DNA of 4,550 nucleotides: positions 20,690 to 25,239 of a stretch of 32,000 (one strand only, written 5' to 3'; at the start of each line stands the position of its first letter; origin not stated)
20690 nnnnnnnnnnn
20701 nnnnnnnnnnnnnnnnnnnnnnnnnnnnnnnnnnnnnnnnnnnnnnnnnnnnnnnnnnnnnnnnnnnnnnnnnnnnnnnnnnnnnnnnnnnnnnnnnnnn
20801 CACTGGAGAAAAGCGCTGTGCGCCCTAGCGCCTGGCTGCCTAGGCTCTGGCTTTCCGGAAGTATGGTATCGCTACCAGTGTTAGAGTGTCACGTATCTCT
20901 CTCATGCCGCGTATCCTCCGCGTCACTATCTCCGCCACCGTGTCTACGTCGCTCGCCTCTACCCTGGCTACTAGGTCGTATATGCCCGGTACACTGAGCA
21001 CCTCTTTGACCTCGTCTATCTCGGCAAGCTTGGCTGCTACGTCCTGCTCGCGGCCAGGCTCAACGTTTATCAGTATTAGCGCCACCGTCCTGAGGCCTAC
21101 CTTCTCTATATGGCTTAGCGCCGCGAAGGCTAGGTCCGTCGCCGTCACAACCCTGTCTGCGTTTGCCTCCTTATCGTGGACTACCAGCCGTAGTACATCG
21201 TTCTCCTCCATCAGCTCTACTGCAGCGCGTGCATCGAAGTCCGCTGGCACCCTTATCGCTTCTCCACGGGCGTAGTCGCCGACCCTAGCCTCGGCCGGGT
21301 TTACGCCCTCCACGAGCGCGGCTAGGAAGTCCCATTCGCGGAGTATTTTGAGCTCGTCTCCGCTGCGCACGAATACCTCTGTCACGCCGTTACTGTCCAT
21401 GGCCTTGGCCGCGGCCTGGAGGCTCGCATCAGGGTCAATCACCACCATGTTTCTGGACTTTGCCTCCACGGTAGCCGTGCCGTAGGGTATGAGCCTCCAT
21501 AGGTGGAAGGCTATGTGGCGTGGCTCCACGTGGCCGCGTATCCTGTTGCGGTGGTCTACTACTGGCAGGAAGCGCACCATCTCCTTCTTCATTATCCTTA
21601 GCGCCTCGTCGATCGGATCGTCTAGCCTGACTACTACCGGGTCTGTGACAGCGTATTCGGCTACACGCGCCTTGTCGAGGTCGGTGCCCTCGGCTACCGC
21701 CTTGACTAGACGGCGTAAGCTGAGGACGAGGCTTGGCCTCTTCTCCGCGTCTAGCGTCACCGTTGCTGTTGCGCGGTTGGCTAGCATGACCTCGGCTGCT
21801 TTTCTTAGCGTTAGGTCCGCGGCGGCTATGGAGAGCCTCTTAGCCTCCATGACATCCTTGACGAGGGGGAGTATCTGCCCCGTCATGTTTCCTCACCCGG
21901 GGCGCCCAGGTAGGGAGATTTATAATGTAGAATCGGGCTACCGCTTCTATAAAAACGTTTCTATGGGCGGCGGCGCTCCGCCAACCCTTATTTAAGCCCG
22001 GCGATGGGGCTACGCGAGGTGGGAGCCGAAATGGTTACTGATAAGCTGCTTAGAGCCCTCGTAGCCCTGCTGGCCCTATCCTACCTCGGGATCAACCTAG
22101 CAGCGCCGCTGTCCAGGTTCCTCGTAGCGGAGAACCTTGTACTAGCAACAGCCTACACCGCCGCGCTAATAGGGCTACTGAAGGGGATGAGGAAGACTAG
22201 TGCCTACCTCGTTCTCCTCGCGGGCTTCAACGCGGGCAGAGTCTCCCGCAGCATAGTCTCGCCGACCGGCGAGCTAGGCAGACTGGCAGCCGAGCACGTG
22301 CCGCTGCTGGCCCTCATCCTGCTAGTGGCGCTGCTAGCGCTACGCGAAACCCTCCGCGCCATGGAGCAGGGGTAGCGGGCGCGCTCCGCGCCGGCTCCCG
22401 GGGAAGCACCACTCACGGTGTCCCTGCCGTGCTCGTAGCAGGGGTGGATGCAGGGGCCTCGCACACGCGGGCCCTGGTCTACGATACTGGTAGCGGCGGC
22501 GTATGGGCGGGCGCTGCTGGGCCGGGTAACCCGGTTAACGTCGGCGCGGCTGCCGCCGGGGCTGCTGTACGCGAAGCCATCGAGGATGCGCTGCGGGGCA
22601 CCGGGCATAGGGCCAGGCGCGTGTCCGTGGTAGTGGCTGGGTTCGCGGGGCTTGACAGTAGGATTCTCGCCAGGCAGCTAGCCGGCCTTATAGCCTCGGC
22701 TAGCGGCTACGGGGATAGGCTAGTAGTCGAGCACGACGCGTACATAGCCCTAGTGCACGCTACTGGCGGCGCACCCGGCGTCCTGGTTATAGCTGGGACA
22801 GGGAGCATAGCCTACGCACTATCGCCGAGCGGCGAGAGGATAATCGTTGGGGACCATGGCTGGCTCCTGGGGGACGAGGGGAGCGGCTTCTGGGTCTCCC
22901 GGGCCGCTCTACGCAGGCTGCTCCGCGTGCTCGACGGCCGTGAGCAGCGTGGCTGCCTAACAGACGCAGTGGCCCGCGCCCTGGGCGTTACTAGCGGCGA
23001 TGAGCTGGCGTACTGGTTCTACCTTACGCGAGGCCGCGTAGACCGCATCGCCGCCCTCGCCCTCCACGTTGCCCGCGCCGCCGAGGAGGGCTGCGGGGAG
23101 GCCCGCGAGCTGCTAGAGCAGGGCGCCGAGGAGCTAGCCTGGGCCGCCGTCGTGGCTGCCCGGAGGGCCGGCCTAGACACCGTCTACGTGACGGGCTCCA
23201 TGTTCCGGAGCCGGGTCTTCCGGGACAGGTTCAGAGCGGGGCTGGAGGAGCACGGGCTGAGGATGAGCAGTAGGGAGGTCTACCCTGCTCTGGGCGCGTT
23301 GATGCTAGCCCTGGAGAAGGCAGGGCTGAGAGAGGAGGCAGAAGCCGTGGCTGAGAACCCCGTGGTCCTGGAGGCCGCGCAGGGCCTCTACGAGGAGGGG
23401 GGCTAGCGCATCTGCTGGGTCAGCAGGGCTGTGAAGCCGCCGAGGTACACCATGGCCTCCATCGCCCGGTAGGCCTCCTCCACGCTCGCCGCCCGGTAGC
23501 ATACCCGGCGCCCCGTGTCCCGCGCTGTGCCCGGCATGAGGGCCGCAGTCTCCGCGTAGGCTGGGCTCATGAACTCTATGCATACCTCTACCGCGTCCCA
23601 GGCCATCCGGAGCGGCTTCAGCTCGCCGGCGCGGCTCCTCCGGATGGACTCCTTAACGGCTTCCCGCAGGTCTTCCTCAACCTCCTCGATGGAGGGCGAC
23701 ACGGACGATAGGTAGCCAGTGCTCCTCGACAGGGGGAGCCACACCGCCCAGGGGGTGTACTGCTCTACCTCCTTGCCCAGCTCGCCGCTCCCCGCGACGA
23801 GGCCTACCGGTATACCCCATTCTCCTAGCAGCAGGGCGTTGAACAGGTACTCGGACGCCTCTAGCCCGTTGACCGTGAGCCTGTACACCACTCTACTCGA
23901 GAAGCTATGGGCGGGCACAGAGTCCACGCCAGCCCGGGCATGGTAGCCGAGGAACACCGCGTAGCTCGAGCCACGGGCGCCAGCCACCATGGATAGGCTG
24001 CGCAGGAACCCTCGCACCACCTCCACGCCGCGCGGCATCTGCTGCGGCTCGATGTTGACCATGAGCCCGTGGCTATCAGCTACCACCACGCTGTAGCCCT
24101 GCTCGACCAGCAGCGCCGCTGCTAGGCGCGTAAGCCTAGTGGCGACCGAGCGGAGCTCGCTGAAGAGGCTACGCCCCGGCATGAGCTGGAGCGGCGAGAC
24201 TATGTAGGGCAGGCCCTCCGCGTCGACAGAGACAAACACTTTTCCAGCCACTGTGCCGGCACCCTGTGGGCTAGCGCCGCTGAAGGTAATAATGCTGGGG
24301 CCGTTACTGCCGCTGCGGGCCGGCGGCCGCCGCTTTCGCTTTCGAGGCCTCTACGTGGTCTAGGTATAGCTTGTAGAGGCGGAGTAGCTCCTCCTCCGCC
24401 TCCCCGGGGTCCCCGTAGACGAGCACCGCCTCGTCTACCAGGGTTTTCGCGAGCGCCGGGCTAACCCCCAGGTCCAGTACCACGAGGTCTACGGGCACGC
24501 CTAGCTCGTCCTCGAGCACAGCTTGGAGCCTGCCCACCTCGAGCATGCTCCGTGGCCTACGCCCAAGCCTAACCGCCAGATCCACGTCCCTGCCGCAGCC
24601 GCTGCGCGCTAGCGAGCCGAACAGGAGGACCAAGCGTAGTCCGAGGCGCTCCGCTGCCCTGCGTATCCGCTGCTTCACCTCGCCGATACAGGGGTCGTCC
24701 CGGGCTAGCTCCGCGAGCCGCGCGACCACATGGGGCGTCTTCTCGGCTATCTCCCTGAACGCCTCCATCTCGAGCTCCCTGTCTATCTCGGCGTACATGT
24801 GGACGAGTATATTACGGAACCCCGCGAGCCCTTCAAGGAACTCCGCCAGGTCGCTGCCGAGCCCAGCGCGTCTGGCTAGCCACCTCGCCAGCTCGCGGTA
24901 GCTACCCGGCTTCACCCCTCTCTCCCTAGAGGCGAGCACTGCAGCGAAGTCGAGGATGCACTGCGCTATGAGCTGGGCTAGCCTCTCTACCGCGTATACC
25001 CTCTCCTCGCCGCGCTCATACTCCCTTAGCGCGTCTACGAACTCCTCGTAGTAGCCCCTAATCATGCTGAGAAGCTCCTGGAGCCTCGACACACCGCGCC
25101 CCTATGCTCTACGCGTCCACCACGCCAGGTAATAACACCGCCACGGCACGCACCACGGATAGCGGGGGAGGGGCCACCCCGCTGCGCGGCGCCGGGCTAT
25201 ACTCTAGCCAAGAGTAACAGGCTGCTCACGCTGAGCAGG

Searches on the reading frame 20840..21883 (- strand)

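Call 76: search_protein_families(library=pfam, proteins=[window:20840-21883:-], max_evalue=0.001)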
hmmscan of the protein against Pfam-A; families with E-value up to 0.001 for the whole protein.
window:20840-21883:- (347 aa): 2 families
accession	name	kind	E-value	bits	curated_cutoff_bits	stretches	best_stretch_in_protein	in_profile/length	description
PF00571.33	CBS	-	3e-22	79.1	24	1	74-126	1-53/57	CBS domain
PF01037.27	AsnC_trans_reg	-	2.6e-13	50.1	25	1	270-338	1-70/73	Lrp/AsnC ligand binding domain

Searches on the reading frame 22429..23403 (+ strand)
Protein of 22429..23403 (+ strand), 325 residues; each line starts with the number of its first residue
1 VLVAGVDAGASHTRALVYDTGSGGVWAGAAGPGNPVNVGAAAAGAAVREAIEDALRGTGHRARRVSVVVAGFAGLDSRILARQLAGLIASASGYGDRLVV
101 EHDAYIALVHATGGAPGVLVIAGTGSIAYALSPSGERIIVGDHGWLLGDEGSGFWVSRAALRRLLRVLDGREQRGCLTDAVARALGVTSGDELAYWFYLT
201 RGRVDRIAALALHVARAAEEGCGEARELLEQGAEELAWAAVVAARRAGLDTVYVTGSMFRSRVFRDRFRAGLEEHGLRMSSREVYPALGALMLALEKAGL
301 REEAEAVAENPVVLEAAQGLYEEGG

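Call 76: search_protein_families(library=pfam, proteins=[window:22429-23403:+], max_evalue=0.001)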
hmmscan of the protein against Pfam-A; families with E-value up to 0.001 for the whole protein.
window:22429-23403:+ (325 aa): 1 family
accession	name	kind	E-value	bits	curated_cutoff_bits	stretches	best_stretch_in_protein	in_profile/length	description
PF01869.26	BcrAD_BadFG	-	1.8e-31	110.1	31.5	1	5-294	2-271/271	BadF/BadG/BcrA/BcrD ATPase family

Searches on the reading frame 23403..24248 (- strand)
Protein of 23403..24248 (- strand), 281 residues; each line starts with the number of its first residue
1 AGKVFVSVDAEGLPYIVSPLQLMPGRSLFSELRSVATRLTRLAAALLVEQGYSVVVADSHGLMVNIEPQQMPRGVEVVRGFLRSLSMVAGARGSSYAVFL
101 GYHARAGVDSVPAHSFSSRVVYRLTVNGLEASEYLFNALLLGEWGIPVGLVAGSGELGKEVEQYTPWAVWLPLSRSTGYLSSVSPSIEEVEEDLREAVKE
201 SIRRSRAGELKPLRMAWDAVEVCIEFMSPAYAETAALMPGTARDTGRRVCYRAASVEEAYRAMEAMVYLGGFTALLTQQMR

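Call 77: search_protein_families(library=pfam, proteins=[window:23403-24248:-], max_evalue=0.001)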
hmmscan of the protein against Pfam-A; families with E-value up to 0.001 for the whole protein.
window:23403-24248:- (281 aa): 1 family
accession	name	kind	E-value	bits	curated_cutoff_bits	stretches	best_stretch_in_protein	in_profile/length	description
PF04951.18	Peptidase_M55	-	2e-68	231.1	25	1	3-264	2-263/264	D-aminopeptidase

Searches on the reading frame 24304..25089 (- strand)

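Call 77: search_protein_families(library=pfam, proteins=[window:24304-25089:-], max_evalue=0.001)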
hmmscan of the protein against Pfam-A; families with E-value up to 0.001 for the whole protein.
window:24304-25089:- (261 aa): 3 families
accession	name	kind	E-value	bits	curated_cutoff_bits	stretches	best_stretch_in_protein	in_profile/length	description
PF01934.22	HepT-like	-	3.4e-18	65.9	23.5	1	12-113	10-108/120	Ribonuclease HepT-like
PF18765.7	Polbeta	-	7.6e-06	26.4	26.9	1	150-226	12-89/93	Polymerase beta, Nucleotidyltransferase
PF01909.29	NTP_transf_2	-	0.00014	22.7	21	1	143-223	5-92/93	Nucleotidyltransferase domain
